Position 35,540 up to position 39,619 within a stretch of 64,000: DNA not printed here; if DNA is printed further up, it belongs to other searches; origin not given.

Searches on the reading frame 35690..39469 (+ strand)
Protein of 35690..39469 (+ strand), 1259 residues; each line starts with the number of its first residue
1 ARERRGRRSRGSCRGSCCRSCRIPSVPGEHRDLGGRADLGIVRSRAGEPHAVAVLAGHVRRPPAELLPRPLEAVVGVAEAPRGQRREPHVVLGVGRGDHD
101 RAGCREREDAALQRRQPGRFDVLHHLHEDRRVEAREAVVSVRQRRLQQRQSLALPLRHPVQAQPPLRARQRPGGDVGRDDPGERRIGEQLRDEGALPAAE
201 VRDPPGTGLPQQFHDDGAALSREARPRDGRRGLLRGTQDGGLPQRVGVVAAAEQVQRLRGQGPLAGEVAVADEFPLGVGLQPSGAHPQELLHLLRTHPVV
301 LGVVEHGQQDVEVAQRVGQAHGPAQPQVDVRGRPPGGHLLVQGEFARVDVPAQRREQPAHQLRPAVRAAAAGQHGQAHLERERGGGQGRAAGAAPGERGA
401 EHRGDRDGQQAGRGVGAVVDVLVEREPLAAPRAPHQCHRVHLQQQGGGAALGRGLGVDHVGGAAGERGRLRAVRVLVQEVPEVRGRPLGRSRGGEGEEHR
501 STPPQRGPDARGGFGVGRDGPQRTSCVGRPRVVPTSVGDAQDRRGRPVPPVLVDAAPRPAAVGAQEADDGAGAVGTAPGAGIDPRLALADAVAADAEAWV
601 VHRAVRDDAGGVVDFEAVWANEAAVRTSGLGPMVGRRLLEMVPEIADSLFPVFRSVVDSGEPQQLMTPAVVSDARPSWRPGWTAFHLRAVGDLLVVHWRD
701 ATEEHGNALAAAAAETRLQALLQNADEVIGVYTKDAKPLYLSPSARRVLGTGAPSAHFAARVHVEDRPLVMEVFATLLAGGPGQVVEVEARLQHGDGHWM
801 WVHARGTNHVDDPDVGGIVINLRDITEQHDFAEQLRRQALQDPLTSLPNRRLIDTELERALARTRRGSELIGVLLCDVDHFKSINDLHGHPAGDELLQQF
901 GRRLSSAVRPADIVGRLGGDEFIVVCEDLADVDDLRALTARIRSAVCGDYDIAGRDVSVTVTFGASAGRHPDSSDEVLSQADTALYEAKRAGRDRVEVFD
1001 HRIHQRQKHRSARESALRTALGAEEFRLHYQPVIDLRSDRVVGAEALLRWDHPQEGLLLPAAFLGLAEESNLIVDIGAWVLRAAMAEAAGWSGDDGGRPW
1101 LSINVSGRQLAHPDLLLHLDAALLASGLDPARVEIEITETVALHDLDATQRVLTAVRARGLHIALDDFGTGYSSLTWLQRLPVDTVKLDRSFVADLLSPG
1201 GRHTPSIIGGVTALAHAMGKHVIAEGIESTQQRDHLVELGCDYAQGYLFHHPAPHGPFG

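Call 49: search_protein_families(library=pfam, proteins=[window:35690-39469:+], max_evalue=0.00001)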
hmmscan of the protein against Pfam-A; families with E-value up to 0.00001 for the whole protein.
window:35690-39469:+ (1259 aa): 3 families
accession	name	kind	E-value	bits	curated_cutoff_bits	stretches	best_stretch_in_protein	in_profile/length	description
PF00563.25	EAL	-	3.7e-69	233.1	31.3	1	1016-1252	3-236/236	EAL domain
PF00990.26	GGDEF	-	2.2e-43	148.3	23.8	1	839-995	1-161/161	Diguanylate cyclase, GGDEF domain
PF08447.18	PAS_3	-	9.3e-09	35.9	25.6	1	742-809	5-75/89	PAS fold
